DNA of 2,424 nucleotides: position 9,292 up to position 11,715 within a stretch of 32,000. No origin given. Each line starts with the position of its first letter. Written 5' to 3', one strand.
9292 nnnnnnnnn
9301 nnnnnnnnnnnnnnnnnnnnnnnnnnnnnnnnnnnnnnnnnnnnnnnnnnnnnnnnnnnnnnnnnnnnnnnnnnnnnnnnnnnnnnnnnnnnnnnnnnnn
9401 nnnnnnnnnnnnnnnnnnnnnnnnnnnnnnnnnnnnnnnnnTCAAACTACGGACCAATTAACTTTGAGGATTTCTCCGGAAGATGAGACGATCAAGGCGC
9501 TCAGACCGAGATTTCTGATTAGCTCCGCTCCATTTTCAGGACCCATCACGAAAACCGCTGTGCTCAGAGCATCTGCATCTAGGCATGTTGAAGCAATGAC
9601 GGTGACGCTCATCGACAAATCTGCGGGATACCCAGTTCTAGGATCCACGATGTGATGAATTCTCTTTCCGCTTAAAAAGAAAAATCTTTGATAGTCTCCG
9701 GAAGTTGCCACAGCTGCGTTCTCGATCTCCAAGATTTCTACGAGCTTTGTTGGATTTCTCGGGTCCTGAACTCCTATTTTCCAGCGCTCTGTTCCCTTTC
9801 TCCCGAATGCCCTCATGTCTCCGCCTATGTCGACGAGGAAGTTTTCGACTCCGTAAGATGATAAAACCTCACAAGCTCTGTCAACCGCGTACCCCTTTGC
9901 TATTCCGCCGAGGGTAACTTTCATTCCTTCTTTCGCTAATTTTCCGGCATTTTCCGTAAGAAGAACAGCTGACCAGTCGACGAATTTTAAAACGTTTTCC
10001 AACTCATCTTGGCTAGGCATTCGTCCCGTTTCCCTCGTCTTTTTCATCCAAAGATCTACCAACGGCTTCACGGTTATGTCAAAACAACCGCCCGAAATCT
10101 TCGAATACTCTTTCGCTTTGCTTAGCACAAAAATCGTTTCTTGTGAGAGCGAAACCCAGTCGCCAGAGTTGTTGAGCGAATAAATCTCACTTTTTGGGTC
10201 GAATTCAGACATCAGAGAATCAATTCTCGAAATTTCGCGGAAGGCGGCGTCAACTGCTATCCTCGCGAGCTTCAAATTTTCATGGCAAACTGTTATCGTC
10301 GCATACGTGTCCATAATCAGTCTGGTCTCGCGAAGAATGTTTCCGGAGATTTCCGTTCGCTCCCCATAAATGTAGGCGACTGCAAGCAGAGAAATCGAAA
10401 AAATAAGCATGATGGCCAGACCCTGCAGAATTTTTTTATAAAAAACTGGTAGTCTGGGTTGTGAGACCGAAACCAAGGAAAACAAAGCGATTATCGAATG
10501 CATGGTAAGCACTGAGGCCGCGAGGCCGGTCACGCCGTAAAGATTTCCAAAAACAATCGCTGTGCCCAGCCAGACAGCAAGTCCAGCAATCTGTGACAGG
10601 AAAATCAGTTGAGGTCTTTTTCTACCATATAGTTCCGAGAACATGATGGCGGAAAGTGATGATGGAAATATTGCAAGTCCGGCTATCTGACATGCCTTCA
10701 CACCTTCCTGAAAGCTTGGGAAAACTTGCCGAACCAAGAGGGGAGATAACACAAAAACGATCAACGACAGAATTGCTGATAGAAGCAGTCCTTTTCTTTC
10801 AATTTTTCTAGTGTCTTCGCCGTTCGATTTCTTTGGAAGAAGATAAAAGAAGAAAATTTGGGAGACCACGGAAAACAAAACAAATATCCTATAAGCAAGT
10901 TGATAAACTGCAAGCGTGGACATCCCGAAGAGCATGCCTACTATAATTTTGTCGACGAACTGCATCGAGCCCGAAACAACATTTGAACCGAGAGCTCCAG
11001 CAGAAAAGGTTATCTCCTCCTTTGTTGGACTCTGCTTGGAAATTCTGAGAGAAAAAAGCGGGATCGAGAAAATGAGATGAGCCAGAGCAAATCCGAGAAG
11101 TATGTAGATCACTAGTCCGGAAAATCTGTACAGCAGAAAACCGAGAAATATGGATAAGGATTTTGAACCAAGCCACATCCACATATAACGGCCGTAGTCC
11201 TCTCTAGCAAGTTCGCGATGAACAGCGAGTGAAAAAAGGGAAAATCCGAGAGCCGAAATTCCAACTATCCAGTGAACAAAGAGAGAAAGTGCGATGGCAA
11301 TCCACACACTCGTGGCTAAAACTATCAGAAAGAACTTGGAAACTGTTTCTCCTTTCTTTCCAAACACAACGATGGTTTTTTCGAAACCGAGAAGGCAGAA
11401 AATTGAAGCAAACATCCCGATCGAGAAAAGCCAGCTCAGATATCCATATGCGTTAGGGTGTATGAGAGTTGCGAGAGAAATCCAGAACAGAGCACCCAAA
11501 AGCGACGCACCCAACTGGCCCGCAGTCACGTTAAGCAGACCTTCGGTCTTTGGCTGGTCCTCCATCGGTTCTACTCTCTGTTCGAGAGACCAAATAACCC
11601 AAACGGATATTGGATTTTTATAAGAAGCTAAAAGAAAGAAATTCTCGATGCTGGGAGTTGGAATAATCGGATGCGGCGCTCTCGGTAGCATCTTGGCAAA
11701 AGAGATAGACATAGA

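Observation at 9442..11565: MOP/Wzx-like 12-TM transporter domain fused through a 13th helix to ApbE, tail-to-tail with rnfB: possible coupling of flavin export to flavinylation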

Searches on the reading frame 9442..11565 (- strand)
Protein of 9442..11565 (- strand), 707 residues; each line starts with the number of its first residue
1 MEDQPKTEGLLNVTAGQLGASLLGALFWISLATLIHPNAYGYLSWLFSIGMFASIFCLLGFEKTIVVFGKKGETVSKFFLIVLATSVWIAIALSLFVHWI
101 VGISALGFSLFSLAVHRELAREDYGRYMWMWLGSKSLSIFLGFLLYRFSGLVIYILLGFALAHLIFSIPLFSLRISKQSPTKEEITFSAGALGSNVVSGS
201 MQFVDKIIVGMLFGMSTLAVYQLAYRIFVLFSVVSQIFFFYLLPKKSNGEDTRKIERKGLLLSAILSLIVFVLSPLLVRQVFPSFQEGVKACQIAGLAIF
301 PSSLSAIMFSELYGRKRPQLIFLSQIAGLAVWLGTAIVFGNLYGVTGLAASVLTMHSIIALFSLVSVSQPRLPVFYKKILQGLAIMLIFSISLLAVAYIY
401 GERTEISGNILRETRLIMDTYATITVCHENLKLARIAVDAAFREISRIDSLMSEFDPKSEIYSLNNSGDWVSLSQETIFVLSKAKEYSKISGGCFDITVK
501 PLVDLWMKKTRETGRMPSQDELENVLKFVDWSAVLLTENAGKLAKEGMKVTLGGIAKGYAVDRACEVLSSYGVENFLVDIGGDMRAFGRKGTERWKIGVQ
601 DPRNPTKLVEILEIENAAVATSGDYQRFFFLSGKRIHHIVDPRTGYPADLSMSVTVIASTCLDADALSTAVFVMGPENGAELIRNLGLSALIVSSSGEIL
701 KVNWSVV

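Call 5: search_protein_families(library=pfam, proteins=[window:9442-11565:-], max_evalue=0.01)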
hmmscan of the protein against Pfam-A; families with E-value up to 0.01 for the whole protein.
window:9442-11565:- (707 aa): 3 families
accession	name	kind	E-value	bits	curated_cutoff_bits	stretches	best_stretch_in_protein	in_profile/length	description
PF02424.20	ApbE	-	3.3e-92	309.2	25.6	1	418-691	1-265/266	ApbE family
PF13440.11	Polysacc_synt_3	-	6e-07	29.4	23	1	137-231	128-225/293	Polysaccharide biosynthesis protein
PF01943.22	Polysacc_synt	-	0.00027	20.9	28.2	2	12-106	7-107/274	Polysaccharide biosynthesis protein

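Call 6: search_protein_families(library=ncbifam, proteins=[window:9442-11565:-], max_evalue=0.1)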
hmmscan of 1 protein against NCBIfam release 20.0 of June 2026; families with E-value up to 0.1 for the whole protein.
window:9442-11565:- (707 aa): 2 families
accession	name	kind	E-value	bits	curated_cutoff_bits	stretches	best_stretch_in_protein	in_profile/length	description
NF007774.0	PRK10461.1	equivalog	6e-37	127.3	498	1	444-701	68-335/351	FAD:protein FMN transferase ApbE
NF007773.0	PRK10459.1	equivalog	0.002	17.2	273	1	182-431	207-464/492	MOP flippase family protein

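Call 7: find_homologous_proteins(query=window:9442-11565:-, max_evalue=0.00001)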
Query window:9442-11565:- (707 aa): 9 proteins with E <= 0.00001 among 8000 candidates.
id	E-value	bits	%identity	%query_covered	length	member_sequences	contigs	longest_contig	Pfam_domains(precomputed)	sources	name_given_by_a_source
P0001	0.0e+0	1530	99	100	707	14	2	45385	PF02424.21,PF13440.12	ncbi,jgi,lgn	ncbi:MAG: FAD:protein FMN transferase [Candidatus Hadarchaeales archaeon]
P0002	0.0e+0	1110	71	100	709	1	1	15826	PF02424.21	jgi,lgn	-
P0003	4.4e-272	923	60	99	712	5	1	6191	PF02424.21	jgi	jgi:thiamine biosynthesis lipoprotein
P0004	9.7e-272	922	59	99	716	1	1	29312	PF02424.21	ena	-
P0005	9.6e-183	628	46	98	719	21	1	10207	PF02424.21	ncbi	-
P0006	1.6e-178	614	45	99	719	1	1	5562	PF02424.21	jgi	jgi:thiamine biosynthesis lipoprotein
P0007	1.4e-175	604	44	99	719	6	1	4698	PF01943.23,PF02424.21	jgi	jgi:thiamine biosynthesis lipoprotein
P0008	9.6e-38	148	32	48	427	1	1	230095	PF01943.23,PF13440.12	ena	-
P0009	1.4e-23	102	24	47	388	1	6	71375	-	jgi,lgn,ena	-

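Call 9: find_encoding_contigs(protein=P0005, flank=10000, max_places=4)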
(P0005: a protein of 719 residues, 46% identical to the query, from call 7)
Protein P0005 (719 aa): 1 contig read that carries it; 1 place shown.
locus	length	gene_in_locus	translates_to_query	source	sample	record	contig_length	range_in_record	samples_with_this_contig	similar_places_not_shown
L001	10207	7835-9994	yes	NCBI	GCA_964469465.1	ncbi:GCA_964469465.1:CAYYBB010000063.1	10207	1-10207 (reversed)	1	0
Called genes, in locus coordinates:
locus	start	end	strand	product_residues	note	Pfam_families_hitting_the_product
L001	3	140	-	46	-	?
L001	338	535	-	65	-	-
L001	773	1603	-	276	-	PF00482:T2SSF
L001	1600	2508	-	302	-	PF00482:T2SSF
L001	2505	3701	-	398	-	PF00437:T2SSE, PF27713:UCP018868 (weak)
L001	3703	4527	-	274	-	PF01656:CbiA, PF02374:ArsA_ATPase (faint), PF06564:CBP_BcsQ (faint), PF09140:MipZ (faint), PF10609:ParA, PF13614:AAA_31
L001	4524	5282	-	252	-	PF08666:SAF (weak)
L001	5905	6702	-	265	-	PF08843:AbiEii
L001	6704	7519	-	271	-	PF13338:AbiEi_4 (weak)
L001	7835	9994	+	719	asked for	PF02424:ApbE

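Call 10: find_encoding_contigs(protein=P0004, flank=10000, max_places=4)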
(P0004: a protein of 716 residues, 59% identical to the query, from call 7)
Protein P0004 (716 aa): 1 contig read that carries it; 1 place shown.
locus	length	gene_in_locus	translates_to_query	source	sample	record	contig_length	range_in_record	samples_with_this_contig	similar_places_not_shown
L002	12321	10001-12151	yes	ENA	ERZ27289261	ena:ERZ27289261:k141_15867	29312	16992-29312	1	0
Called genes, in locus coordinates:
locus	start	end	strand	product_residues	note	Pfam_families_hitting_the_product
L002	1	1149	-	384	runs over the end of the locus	PF08323:Glyco_transf_5 (faint), PF20706:GT4-conflict, PF13439:Glyco_transf_4, PF13579:Glyco_trans_4_4, PF00534:Glycos_transf_1, PF13692:Glyco_trans_1_4, PF13524:Glyco_trans_1_2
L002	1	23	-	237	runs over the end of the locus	PF01522:Polysacc_deac_1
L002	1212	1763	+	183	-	PF03266:NTPase_1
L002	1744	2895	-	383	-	PF02005:TRM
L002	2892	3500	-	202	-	PF01728:FtsJ, PF13847:Methyltransf_31 (faint)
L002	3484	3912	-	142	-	PF01986:DUF123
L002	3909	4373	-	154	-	PF01242:PTPS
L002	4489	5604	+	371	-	PF01950:FBPase_3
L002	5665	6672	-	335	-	PF00483:NTP_transferase, PF12804:NTP_transf_3, PF07883:Cupin_2 (faint)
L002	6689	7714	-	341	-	PF03706:LPG_synthase_TM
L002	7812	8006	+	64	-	PF26594:KH_NusA_2nd (weak)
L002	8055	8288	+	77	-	PF01037:AsnC_trans_reg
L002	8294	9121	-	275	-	PF02749:QRPTase_N, PF01729:QRPTase_C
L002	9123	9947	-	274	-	PF01408:GFO_IDH_MocA (weak), PF03447:NAD_binding_3, PF01958:Asp_DH_C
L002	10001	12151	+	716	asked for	PF02424:ApbE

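Call 13: find_encoding_contigs(protein=P0008, flank=10000, max_places=3)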
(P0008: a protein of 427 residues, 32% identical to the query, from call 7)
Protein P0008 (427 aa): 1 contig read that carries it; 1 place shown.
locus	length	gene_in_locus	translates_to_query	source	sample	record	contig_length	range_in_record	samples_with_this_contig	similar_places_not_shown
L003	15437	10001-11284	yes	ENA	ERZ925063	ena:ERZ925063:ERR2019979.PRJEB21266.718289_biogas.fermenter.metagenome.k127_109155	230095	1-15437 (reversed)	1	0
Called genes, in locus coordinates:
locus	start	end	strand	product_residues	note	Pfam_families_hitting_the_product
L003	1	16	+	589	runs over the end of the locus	PF01073:3Beta_HSD, PF01370:Epimerase, PF02719:Polysacc_synt_2 (weak), PF04321:RmlD_sub_bind, PF05368:NmrA, PF07993:NAD_binding_4, PF13460:NAD_binding_10, PF16363:GDP_Man_Dehyd, +1 more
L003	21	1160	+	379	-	PF04015:DUF362, PF25160:LdpA_Fe-S-bd (faint), PF12837:Fer4_6 (faint), PF00037:Fer4, PF12838:Fer4_7 (weak), PF13237:Fer4_10 (weak), PF13484:Fer4_16 (faint), PF14697:Fer4_21 (weak)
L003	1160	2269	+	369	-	-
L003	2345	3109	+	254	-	PF13641:Glyco_tranf_2_3, PF00535:Glycos_transf_2, PF10111:Glyco_tranf_2_2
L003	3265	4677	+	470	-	PF13385:Laminin_G_3, PF25788:Ig_Rha78A_N (weak)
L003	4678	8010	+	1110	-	-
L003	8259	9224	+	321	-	PF01073:3Beta_HSD, PF01370:Epimerase, PF02719:Polysacc_synt_2 (faint), PF16363:GDP_Man_Dehyd, PF07993:NAD_binding_4 (weak)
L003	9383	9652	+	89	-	PF00293:NUDIX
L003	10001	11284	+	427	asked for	PF01943:Polysacc_synt, PF13440:Polysacc_synt_3 (faint)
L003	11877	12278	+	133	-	PF01850:PIN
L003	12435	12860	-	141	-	-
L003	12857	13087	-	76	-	-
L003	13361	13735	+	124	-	-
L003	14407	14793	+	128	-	-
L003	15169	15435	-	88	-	?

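Call 14: find_encoding_contigs(protein=P0009, flank=10000, max_places=3)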
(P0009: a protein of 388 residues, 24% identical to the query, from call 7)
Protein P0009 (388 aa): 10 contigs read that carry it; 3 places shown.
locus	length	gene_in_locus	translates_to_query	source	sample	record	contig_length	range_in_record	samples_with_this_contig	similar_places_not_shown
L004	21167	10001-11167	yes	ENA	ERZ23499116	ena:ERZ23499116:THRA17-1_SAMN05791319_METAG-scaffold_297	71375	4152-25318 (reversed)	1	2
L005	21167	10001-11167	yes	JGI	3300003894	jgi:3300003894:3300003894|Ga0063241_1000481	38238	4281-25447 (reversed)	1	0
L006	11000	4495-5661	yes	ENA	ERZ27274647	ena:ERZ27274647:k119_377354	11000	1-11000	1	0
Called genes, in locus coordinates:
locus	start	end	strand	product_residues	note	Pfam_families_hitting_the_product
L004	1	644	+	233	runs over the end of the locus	PF05711:TylF, PF13578:Methyltransf_24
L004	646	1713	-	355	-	PF00483:NTP_transferase, PF12804:NTP_transf_3, PF24894:Hexapep_GlmU (faint), PF00132:Hexapep (weak), PF25084:LbH_EIF2B, PF25087:GMPPB_C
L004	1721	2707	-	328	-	PF01073:3Beta_HSD, PF01370:Epimerase, PF02719:Polysacc_synt_2, PF04321:RmlD_sub_bind, PF07993:NAD_binding_4, PF13460:NAD_binding_10 (weak), PF16363:GDP_Man_Dehyd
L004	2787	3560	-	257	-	PF02522:Antibiotic_NAT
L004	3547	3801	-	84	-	PF00550:PP-binding (faint)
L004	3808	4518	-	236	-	PF04199:Cyclase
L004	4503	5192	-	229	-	PF13489:Methyltransf_23, PF08241:Methyltransf_11, PF08242:Methyltransf_12 (weak), PF13649:Methyltransf_25, PF13847:Methyltransf_31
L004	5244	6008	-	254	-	PF22677:Ble-like_N (faint)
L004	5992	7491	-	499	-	PF00501:AMP-binding, PF13193:AMP-binding_C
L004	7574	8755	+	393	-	PF13489:Methyltransf_23, PF13847:Methyltransf_31 (weak), PF08241:Methyltransf_11, PF08242:Methyltransf_12, PF13649:Methyltransf_25, PF08484:Methyltransf_14 (weak), PF22674:C2185-like_N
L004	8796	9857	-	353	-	PF00682:HMGL-like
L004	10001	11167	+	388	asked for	-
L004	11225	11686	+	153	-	PF05523:FdtA, PF14667:Polysacc_synt_C (weak)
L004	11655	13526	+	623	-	PF27859:LIC12162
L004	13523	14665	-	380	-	-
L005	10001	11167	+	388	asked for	-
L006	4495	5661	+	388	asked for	-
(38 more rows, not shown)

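Call 53: predict_structure(alignment_id=A4)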
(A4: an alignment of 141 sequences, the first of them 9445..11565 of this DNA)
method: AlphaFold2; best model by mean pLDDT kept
length: 707 residues; sequences in the alignment: 141
mean_pLDDT: 92.2   pTM: 0.88
mean pLDDT of the five models: 92.2, 91.4, 90.8, 89.7, 89.3
residues with pLDDT >= 90: 566; 70-90: 117; 50-70: 17; < 50: 7
segments of 3 or more residues with pLDDT < 50: 1-4
pLDDT, mean of each block of 10 residues (from residue 1): 61 93 93 91 97 97 89 89 98 98 98 95 94 98 97 98 98 95 93 92 94 90 95 91 89 95 97 95 89 97 96 90 92 92 91 96 91 76 74 74 93 92 96 98 97 95 97 98 98 97 93 93 97 98 97 94 98 97 92 89 86 94 64 65 95 96 97 97 97 94 81
secondary structure, 60 per line:
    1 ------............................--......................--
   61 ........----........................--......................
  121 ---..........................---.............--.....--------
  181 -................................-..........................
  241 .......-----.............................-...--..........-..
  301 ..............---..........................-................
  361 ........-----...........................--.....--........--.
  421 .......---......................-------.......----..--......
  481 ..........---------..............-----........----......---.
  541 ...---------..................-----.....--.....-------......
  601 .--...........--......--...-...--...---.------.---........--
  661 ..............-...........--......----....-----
elements in order (helices of 4 or more, strands of 3 or more residues): H7-34 H37-58 H61-68 H73-96 H99-120 H124-149 H153-165 H168-172 H182-213 H215-247 H253-281 H288-297 H299-314 H318-343 H345-368 H374-400 E403-407 E410-417 E420-427 H431-452 H460-466 H475-490 H500-513 H519-526 E534-536 E540-543 H553-570 E576-580 E583-587 E595-601 E604-614 E617-622 E629-631 E634-636 E651-658 H661-674 H676-686 E689-694 E699-702

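Call 55: fold_search(model_id=the predicted structure, library=pdb)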
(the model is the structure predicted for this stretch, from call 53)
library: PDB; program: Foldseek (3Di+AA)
matches with E <= 10: 424; with E <= 0.001: 90
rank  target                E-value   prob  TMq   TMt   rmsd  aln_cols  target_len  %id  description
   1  7esb                  2.4e-19  1.00  0.39  0.84   2.8       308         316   30  FmnB complexed with ATP (released 2021-11-03)
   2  7esa                  5.7e-19  1.00  0.39  0.83   2.8       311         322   30  the complex structure of flavin transferase FmnB complexed with FAD (released 2021-11-03)
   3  7f2u_B                6.5e-19  1.00  0.39  0.84   2.9       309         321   30  FmnB complexed with ADP (released 2021-11-03)
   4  7esc                  2.6e-18  1.00  0.39  0.82   2.9       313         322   29  FmnB complexed with AMP (released 2021-11-03)
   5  1vrm                  3.4e-18  1.00  0.38  0.85   3.7       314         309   35  Crystal structure of the apbe protein (tm1553) from thermotoga maritima msb8 at 1.58 A resolution (released 2005-03-22)
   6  4ifw                  1.8e-17  1.00  0.39  0.82   2.8       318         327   28  Crystal structure of Treponema pallidum TP0796 Flavin trafficking protein, ADP inhibited form (released 2013-02-27)
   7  4xdt                  3.2e-17  1.00  0.39  0.81   2.9       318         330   28  Crystal structure of Treponema pallidum TP0796 Flavin trafficking protein, a bifunctional FMN transferase/FAD pyrophosph (released 2015-10-14)
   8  4ifu                  3.6e-17  1.00  0.39  0.81   2.9       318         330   28  Crystal structure of Treponema pallidum TP0796 Flavin trafficking protein, apo form (released 2013-02-27)
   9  5mgy_E                7.4e-17  1.00  0.38  0.81   3.6       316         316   27  Crystal structure of Pseudomonas stutzeri flavinyl transferase ApbE, apo form (released 2016-12-14)
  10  2o18_C                9.5e-17  1.00  0.38  0.83   3.1       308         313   24  Crystal structure of a Thiamine biosynthesis lipoprotein apbE, NorthEast Strcutural Genomics target ER559 (released 2006-12-05)
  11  4xdr                  1.3e-16  1.00  0.39  0.81   3.1       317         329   28  Crystal structure of Treponema pallidum TP0796 Flavin trafficking protein, a bifunctional FMN transferase/FAD pyrophosph (released 2015-10-14)
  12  4xgw_C                1.5e-16  1.00  0.38  0.83   2.9       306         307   24  Crystal structure of Escherichia coli Flavin trafficking protein, an FMN transferase, E169K mutant (released 2015-12-16)
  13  4ig1                  1.7e-16  1.00  0.39  0.82   2.9       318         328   28  Crystal structure of Treponema pallidum TP0796 Flavin trafficking protein, Mg(II)-AMP product bound form (released 2013-02-27)
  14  7mgt                  2.1e-16  1.00  0.38  0.81   3.0       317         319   28  Ftp from Treponema pallidum bound to an ADP-like inhibitor (released 2021-12-08)
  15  4xgv_C                3.2e-16  1.00  0.37  0.82   2.9       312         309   24  Crystal structure of Escherichia coli Flavin trafficking protein, an FMN transferase (released 2015-12-16)
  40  9g9n_A                1.1e-06  1.00  0.42  0.67   5.3       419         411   14  Lipid III flippase WzxE with NB10 and NB7 nanobodies in inward-facing conformation - crystal 1 (released 2025-01-22)
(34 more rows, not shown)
